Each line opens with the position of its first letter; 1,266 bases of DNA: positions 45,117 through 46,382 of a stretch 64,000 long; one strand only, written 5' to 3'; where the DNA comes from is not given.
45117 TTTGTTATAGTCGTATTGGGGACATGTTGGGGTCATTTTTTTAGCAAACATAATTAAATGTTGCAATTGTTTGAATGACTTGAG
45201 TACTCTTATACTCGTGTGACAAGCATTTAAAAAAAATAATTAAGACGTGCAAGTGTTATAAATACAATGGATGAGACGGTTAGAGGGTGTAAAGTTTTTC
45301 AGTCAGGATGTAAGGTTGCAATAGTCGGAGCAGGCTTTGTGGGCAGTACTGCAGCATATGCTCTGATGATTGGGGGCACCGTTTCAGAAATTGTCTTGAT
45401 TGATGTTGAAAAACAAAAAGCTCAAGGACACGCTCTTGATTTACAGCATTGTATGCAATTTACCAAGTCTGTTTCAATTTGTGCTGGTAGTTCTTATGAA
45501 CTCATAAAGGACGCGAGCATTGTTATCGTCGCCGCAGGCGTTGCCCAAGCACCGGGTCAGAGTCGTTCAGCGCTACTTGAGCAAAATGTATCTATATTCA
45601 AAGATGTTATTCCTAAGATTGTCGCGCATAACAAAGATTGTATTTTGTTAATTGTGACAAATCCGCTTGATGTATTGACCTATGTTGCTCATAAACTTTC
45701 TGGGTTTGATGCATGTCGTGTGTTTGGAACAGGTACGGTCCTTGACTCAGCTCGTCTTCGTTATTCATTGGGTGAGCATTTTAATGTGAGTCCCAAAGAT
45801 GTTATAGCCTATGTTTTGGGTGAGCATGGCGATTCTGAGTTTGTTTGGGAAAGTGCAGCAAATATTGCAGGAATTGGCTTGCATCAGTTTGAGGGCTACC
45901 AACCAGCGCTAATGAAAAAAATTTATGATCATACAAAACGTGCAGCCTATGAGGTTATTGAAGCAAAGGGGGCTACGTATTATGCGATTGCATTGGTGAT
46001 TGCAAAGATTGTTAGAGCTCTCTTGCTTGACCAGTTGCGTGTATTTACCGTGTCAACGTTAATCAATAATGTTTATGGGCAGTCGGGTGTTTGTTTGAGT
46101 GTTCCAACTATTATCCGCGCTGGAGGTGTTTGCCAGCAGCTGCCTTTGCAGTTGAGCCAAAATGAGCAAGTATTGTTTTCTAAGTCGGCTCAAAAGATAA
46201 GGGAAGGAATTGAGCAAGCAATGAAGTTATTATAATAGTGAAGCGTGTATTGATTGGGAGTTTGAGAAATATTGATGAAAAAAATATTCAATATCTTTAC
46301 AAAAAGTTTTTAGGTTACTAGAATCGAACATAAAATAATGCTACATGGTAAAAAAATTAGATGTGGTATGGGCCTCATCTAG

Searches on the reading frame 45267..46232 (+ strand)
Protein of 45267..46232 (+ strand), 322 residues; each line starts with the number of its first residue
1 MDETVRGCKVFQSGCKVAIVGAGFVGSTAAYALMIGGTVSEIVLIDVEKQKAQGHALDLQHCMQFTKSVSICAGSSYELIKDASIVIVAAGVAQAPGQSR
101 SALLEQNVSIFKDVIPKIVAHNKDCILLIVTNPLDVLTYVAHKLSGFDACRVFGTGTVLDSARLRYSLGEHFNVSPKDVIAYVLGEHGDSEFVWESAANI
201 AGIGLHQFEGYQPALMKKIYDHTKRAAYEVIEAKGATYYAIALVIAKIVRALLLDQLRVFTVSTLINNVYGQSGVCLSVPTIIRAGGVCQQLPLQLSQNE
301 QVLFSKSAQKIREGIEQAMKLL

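Call 7: search_protein_families(library=ncbifam, proteins=[window:45267-46232:+], max_evalue=0.001)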
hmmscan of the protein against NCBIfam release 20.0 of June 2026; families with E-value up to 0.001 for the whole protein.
window:45267-46232:+ (322 aa): 14 families
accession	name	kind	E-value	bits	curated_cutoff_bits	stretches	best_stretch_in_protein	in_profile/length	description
NF000824.0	PRK00066.1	subfamily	1.3e-102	343.4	339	1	15-319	7-315/316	L-lactate dehydrogenase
TIGR01771.1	L-LDH-NAD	equivalog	6.6e-102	340.9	303.55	1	19-312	1-298/299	L-lactate dehydrogenase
NF004863.0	PRK06223.1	subfamily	7.3e-86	288.1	283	1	16-320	5-309/313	malate dehydrogenase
TIGR01763.1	MalateDH_bact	equivalog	4.9e-64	216.4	351.85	1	16-315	3-302/305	malate dehydrogenase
NF041314.1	Malate_DH_Halo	equivalog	7.9e-49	166.5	550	1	16-316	3-301/304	malate dehydrogenase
TIGR01772.1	MDH_euk_gproteo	equivalog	3.7e-22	79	273.05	1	16-319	1-308/313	malate dehydrogenase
TIGR01759.1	MalateDH-SF1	subfamily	3.4e-14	52.6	345.65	1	40-311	35-320/327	malate dehydrogenase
NF003916.0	PRK05442.1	equivalog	6.7e-13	48.3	271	1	41-316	38-321/328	malate dehydrogenase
TIGR01756.1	LDH_protist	equivalog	6e-12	45.3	486.25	1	45-242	23-225/313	lactate dehydrogenase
TIGR01758.1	MDH_euk_cyt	equivalog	1.5e-07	31.2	470.4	1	45-193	36-188/324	malate dehydrogenase, NAD-dependent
TIGR01757.1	Malate-DH_plant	equivalog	1.9e-05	23.5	598.3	1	49-167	87-206/387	malate dehydrogenase, NADP-dependent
NF009201.0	PRK12549.1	subfamily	4.7e-05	22.7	235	1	16-99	131-213/286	shikimate dehydrogenase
NF006125.0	PRK08269.1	equivalog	0.00014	21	427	1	15-146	6-132/334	3-hydroxybutyryl-CoA dehydrogenase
NF001319.0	PRK00258.3-3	equivalog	0.00063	18.9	252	0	12-94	120-196/279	shikimate dehydrogenase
